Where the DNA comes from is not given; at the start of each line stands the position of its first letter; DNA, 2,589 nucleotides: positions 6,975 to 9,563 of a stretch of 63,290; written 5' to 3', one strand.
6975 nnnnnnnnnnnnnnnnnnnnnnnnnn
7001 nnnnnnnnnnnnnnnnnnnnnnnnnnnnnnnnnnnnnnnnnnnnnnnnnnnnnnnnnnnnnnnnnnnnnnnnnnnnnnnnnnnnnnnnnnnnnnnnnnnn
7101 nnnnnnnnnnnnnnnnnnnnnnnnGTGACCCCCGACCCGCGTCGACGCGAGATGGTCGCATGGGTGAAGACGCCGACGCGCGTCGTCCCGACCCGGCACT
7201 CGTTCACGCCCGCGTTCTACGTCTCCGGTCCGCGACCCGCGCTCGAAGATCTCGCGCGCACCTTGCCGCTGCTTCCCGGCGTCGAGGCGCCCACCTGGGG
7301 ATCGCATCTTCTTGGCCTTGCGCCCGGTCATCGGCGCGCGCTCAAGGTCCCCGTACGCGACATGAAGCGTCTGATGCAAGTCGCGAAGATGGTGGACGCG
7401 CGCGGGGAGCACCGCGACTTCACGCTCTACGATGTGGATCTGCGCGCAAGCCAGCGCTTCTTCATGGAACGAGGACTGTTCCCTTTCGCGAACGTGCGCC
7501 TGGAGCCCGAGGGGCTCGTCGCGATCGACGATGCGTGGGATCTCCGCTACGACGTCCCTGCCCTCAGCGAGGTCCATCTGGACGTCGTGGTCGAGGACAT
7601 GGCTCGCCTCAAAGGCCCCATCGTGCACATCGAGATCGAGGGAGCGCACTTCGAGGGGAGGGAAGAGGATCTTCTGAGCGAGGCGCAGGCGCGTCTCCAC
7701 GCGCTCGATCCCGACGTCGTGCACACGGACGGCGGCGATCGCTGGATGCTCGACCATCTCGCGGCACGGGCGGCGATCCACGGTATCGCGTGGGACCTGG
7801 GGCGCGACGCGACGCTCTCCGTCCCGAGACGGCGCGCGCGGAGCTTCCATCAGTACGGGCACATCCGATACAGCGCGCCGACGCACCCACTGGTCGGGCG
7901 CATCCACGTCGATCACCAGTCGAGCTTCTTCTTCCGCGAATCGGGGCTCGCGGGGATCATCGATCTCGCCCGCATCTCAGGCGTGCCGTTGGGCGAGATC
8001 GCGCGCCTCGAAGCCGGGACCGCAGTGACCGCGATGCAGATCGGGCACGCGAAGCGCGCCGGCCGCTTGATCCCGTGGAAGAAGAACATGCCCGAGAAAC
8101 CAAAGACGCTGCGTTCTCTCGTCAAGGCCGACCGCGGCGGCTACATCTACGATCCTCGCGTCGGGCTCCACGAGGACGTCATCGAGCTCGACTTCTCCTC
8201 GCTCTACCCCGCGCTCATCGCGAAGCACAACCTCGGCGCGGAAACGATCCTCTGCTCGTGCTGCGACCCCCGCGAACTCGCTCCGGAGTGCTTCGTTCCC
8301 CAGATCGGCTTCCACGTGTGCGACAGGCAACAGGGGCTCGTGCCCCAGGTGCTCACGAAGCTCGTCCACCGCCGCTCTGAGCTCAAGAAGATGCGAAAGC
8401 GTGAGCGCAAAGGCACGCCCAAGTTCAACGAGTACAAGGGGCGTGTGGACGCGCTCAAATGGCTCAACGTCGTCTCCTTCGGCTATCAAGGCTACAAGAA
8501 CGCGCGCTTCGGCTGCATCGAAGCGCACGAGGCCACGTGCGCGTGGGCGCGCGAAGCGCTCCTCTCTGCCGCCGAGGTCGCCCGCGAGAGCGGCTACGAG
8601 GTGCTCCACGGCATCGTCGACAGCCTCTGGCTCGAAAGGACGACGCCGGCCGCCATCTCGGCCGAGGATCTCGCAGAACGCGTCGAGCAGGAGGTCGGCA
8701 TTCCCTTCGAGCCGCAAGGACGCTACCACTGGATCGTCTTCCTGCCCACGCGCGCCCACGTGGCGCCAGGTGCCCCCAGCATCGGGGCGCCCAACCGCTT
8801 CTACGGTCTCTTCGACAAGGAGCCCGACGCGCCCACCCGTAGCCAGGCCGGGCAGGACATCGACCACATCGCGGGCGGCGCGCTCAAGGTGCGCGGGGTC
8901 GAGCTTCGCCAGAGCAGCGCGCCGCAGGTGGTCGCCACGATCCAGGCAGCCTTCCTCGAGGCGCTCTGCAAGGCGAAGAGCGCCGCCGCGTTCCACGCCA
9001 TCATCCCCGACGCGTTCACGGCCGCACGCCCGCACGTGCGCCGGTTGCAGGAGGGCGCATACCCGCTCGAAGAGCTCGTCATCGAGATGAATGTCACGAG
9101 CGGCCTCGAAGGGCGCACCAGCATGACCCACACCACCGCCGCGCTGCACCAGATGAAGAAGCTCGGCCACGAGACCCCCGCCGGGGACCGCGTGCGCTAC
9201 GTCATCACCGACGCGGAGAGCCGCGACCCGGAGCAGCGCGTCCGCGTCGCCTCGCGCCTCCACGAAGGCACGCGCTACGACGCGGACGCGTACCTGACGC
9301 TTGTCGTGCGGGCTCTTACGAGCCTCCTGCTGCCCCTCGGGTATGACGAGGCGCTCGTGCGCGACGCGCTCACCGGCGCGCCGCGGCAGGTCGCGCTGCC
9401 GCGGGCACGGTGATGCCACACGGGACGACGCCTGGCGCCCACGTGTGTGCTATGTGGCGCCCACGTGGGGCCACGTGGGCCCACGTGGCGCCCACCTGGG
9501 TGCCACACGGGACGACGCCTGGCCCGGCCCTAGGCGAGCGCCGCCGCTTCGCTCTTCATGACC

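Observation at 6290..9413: Translationally coupled operon: P-loop-less RecA-fold protein + 83-aa helical protein + divergent family-B DNA polymerase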

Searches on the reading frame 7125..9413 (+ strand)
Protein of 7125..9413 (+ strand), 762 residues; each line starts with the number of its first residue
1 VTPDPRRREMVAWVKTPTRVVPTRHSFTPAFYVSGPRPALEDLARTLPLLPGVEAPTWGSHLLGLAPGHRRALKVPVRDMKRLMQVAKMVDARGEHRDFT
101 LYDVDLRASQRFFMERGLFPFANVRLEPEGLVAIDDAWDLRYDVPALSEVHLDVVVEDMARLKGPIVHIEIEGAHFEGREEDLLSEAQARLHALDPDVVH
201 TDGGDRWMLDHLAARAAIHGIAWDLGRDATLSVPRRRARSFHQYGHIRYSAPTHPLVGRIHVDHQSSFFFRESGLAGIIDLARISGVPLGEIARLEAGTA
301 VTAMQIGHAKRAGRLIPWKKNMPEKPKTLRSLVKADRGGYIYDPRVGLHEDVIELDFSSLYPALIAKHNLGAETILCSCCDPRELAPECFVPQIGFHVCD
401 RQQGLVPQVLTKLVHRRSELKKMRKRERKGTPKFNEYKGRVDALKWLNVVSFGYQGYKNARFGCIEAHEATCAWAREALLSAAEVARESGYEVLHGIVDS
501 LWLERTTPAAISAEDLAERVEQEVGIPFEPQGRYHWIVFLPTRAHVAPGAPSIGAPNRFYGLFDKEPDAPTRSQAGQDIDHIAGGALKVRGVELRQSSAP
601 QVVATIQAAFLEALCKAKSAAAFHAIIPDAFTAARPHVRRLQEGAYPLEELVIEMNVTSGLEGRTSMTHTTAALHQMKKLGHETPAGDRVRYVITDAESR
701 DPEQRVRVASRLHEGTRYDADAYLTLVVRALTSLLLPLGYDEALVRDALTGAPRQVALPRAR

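Call 9: search_protein_families(library=pfam, proteins=[window:7125-9413:+], max_evalue=0.1)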
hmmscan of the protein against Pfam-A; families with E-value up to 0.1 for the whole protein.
window:7125-9413:+ (762 aa): 1 family
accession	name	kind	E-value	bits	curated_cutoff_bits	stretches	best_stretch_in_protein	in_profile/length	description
PF00136.26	DNA_pol_B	-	7.8e-24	84.7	23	2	336-489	43-202/453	DNA polymerase family B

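Call 11: search_protein_families(library=ncbifam, proteins=[window:7125-9413:+], max_evalue=0.1)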
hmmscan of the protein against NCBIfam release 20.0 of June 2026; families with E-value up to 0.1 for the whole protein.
window:7125-9413:+ (762 aa): 9 families
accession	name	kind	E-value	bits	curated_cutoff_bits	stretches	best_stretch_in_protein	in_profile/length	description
NF004418.0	PRK05761.1-4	subfamily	7.4e-120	401.3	692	1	10-752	13-707/717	type B DNA-directed DNA polymerase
NF004416.0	PRK05761.1-2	equivalog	5.1e-101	339.1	516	1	6-735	9-646/665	type B DNA-directed DNA polymerase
NF004417.0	PRK05761.1-3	equivalog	2.4e-38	131.7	780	2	278-539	423-682/858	DNA-directed DNA polymerase I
NF004419.0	PRK05761.1-5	equivalog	5.2e-29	100.8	1285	2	278-539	490-751/932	DNA-directed DNA polymerase I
TIGR00592.1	pol2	superfamily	4e-24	84.8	239.95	2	337-506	801-961/1176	DNA polymerase (pol2)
NF004415.0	PRK05761.1-1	equivalog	4.3e-21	74.5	1289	1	274-539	428-695/883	DNA-directed DNA polymerase I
NF004421.0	PRK05762.1-2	equivalog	1.9e-13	49.7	570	1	331-522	406-582/795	DNA polymerase II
NF004422.0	PRK05762.1-4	equivalog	1.8e-09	36.6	1103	1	333-508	400-562/789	DNA polymerase II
NF004420.0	PRK05762.1-1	equivalog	7.1e-09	34.9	1435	1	334-507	397-557/783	DNA polymerase II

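Call 12: search_solved_structures(query=window:7125-9413:+, max_evalue=0.001, show_alignments=2)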
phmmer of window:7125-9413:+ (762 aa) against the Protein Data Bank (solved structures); distinct sequences matched with E-value up to 0.001: 58.
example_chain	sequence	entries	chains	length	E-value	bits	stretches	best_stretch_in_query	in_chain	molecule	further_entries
4flt_A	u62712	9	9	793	8.9e-34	120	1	280-516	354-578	DNA polymerase 1 | Pyrococcus abyssi B family DNA polymerase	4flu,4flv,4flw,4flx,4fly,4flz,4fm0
5mdn_A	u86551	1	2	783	1.4e-33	119.3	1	256-543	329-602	DNA polymerase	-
4fm2_A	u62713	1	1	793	2.6e-33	118.5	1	280-516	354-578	DNA polymerase 1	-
5h12_A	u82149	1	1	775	6.6e-33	117.1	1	280-511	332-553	Deep Vent DNA Polymerase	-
8s84_A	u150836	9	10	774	3.7e-31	111.4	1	280-510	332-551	DNA polymerase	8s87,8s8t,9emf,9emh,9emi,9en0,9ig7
6wya_A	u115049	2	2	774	4.5e-31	111.1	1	280-510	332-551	DNA polymerase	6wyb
1wns_A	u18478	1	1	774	6.2e-31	110.6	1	280-510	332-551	DNA POLYMERASE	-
1wn7_A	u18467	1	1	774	6.6e-31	110.5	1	280-510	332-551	Family B DNA Polymerase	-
4k8z_A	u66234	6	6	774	1e-30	109.9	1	280-510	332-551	DNA polymerase | DNA polymerase,DNA polymerase,DNA polymerase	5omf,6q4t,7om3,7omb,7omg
1qqc_A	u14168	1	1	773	1e-30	109.9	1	280-510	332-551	DNA POLYMERASE II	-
5vu5_A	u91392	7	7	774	1.4e-30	109.4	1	280-510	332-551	DNA polymerase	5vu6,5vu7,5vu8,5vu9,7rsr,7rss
2xhb_A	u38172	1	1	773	2.3e-30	108.7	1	280-510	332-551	DNA POLYMERASE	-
2jgu_A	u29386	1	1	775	2.7e-30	108.5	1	273-513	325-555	DNA POLYMERASE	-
1qht_A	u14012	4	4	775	2.8e-30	108.5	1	280-515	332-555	PROTEIN (DNA POLYMERASE) | DNA polymerase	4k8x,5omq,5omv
2vwj_A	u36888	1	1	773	2.9e-30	108.4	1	280-510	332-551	DNA POLYMERASE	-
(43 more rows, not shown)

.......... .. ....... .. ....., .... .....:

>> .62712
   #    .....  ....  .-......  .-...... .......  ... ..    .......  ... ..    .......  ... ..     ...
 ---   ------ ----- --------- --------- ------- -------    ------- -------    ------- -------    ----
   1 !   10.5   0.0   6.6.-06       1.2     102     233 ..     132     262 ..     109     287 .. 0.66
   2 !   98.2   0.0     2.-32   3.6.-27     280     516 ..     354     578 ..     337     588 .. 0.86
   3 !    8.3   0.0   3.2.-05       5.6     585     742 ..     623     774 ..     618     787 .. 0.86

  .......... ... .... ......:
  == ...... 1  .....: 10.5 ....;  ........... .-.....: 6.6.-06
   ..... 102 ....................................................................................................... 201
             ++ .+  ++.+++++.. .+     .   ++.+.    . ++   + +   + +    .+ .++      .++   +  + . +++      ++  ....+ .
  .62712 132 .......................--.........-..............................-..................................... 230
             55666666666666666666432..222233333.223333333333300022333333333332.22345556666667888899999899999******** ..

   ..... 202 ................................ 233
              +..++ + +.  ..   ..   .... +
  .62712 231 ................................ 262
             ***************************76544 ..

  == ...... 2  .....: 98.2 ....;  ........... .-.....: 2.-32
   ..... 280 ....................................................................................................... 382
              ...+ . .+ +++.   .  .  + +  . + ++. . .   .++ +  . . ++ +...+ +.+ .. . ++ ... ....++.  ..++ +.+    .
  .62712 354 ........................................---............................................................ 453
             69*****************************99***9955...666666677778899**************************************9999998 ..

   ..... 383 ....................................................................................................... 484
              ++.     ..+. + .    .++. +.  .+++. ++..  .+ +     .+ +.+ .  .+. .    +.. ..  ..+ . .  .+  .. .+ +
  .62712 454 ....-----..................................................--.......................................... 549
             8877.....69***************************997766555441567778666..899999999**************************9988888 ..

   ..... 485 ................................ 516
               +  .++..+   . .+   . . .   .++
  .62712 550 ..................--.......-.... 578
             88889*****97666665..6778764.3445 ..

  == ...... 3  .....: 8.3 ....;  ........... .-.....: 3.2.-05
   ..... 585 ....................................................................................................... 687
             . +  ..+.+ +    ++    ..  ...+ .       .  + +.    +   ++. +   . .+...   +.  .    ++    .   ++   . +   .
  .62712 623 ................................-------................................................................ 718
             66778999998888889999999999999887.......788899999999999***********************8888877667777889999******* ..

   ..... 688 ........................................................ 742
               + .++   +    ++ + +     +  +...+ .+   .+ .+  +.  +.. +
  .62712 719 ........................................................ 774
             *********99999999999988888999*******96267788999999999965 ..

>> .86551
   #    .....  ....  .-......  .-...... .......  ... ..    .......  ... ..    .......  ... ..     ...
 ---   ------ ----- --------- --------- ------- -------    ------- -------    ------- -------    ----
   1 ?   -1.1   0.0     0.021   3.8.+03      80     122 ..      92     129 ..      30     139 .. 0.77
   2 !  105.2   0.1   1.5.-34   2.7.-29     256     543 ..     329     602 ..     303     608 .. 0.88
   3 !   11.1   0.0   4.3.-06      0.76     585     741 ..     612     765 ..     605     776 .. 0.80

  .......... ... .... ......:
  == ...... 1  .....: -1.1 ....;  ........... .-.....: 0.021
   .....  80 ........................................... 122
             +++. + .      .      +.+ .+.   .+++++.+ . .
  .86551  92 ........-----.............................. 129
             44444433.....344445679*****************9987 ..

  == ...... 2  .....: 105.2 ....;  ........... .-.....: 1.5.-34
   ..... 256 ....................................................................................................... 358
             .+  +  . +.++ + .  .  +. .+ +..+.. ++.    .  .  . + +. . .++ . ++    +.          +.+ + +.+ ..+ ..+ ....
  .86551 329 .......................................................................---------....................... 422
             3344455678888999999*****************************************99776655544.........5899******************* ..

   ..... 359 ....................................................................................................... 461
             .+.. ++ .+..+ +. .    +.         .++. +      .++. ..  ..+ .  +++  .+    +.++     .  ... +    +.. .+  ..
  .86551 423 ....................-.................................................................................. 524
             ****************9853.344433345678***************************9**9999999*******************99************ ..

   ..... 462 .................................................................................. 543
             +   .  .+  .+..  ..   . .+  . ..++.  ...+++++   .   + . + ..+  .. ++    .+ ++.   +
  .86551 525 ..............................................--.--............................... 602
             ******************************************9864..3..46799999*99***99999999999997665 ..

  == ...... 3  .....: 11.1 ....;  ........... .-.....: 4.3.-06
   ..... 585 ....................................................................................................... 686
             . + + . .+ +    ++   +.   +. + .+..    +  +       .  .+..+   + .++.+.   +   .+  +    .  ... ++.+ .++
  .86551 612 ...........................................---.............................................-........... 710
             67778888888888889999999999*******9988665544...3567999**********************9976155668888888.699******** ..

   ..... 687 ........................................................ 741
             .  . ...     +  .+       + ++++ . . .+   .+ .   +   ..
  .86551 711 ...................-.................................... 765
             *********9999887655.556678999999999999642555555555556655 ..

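Call 22: find_homologous_proteins(query=window:7125-9413:+, max_evalue=1e-10)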
Query window:7125-9413:+ (762 aa): 1170 proteins with E <= 1e-10 among 8000 candidates; the best 120 are listed.
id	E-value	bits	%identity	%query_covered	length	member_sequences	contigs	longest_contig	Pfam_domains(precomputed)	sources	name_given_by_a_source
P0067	0.0e+0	1744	100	100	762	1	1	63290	PF00136.27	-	-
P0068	0.0e+0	1281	76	99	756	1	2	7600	PF00136.27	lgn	-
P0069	0.0e+0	1074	65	99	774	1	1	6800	PF00136.27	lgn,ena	-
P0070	0.0e+0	1023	63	99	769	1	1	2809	PF00136.27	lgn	-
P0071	0.0e+0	1016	63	99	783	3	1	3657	PF00136.27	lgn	-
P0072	1.0e-295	1001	62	99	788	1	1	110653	PF00136.27,PF03104.26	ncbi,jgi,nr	ncbi:MAG: polymerase [Thermoplasmata archaeon]|jgi:DNA polymerase elongation subunit (family B)|nr:p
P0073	1.1e-291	988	61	99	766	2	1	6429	PF00136.27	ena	-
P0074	7.5e-291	985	61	99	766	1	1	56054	PF00136.27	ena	-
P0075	2.2e-287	974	60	99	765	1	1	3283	PF00136.27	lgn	-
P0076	1.1e-283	961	61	97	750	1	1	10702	PF00136.27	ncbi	ncbi:MAG: DNA polymerase domain-containing protein [Thermoplasmatota archaeon]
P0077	1.7e-281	954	62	95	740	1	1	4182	PF00136.27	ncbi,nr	ncbi:MAG TPA: DNA polymerase domain-containing protein, partial [Candidatus Thermoplasmatota archaeo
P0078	5.5e-279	946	59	99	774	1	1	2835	PF00136.27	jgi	jgi:DNA polymerase-2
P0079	1.5e-278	944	64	89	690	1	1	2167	PF00136.27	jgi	jgi:DNA polymerase elongation subunit (family B)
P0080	4.0e-278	943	60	99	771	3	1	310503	PF00136.27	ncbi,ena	-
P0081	5.2e-278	943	58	98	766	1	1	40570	PF00136.27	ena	-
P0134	4.8e-151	523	39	99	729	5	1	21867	PF00136.27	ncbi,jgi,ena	ncbi:MAG: DNA polymerase domain-containing protein [Candidatus Methanomethylophilaceae archaeon]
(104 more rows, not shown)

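Call 23: find_encoding_contigs(protein=P0074, flank=10000, max_places=2)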
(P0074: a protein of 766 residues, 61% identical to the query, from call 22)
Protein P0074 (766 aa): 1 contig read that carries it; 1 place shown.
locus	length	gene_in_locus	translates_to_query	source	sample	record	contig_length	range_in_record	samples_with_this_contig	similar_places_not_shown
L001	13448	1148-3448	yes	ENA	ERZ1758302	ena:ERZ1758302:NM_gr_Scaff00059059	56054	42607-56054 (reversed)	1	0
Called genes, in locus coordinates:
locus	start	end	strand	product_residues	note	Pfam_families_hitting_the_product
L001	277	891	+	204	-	-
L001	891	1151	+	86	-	PF26485:DUF8156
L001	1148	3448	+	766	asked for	PF00136:DNA_pol_B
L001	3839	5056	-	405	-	PF01142:TruD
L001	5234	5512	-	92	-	PF13656:RNA_pol_L_2, PF01193:RNA_pol_L (weak)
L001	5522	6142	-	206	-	PF14382:ECR1_N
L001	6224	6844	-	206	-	PF01170:UPF0020 (weak), PF03602:Cons_hypoth95 (weak), PF05175:MTS, PF06325:PrmA, PF13847:Methyltransf_31, PF08241:Methyltransf_11 (weak), PF08242:Methyltransf_12 (weak), PF13649:Methyltransf_25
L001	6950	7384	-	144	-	-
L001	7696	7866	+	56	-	-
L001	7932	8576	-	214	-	PF01066:CDP-OH_P_transf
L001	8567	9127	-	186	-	PF13207:AAA_17 (weak), PF13238:AAA_18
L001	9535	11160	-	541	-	PF06418:CTP_synth_N, PF00117:GATase, PF07722:Peptidase_C26 (faint)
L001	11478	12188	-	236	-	-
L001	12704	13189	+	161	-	PF20791:Acyl-ACP_TE_C (weak), PF13279:4HBT_2, PF03061:4HBT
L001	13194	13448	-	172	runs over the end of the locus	-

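Call 24: find_encoding_contigs(protein=P0072, flank=10000, max_places=2)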
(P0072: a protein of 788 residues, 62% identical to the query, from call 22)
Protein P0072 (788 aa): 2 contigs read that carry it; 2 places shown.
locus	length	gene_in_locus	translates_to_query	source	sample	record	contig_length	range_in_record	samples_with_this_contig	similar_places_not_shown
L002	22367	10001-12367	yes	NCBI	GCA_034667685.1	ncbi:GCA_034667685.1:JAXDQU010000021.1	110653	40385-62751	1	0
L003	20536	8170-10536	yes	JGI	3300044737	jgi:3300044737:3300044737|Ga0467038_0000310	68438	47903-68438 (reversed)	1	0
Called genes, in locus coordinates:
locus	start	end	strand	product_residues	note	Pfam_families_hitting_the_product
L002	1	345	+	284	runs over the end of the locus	-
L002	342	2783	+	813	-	-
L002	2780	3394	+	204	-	-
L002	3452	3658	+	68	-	-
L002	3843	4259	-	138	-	-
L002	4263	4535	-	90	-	-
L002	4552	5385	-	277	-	PF00892:EamA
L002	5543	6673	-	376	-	PF00285:Citrate_synt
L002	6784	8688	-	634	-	PF01541:GIY-YIG (weak), PF27096:UvrC_M, PF02151:UVR, PF22920:UvrC_RNaseH, PF08459:UvrC_RNaseH_dom, PF12826:HHH_2 (weak), PF14520:HHH_5, PF00633:HHH (weak)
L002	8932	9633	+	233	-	-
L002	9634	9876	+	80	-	PF26485:DUF8156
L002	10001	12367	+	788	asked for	PF03104:DNA_pol_B_exo1 (weak), PF00136:DNA_pol_B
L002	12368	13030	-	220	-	PF06736:TMEM175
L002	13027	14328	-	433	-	PF01979:Amidohydro_1, PF12890:DHOase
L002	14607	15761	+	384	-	PF00155:Aminotran_1_2, PF01041:DegT_DnrJ_EryC1, PF01053:Cys_Met_Meta_PP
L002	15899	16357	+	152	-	PF10604:Polyketide_cyc2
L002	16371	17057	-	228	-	-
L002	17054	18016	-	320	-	PF13404:HTH_AsnC-type (faint)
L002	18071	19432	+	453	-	PF01336:tRNA_anti-codon, PF00152:tRNA-synt_2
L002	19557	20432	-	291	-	PF10604:Polyketide_cyc2 (weak), PF03364:Polyketide_cyc (faint), PF08327:AHSA1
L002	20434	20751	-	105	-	PF01022:HTH_5, PF12840:HTH_20, PF01978:TrmB (weak)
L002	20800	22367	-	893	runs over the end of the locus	PF02516:STT3, PF22627:AglB_core-like, PF18079:AglB_L1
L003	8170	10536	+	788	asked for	PF03104:DNA_pol_B_exo1 (weak), PF00136:DNA_pol_B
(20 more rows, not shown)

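Call 25: find_encoding_contigs(protein=P0068, flank=10000, max_places=2)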
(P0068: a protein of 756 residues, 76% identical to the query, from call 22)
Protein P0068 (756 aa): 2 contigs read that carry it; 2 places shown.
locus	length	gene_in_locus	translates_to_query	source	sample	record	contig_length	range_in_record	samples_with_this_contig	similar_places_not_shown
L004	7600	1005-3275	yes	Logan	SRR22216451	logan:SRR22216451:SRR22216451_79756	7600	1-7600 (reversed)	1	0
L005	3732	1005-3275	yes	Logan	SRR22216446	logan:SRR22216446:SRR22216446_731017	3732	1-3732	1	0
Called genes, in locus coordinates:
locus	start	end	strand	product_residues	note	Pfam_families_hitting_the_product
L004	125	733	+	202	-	-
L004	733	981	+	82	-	PF26485:DUF8156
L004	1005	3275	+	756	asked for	PF00136:DNA_pol_B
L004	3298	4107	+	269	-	PF01904:DUF72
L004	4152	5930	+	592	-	-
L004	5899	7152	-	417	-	PF01142:TruD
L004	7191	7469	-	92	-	PF13656:RNA_pol_L_2, PF01193:RNA_pol_L (weak)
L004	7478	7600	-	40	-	?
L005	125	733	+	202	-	-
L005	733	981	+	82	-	PF26485:DUF8156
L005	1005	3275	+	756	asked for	PF00136:DNA_pol_B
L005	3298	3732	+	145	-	?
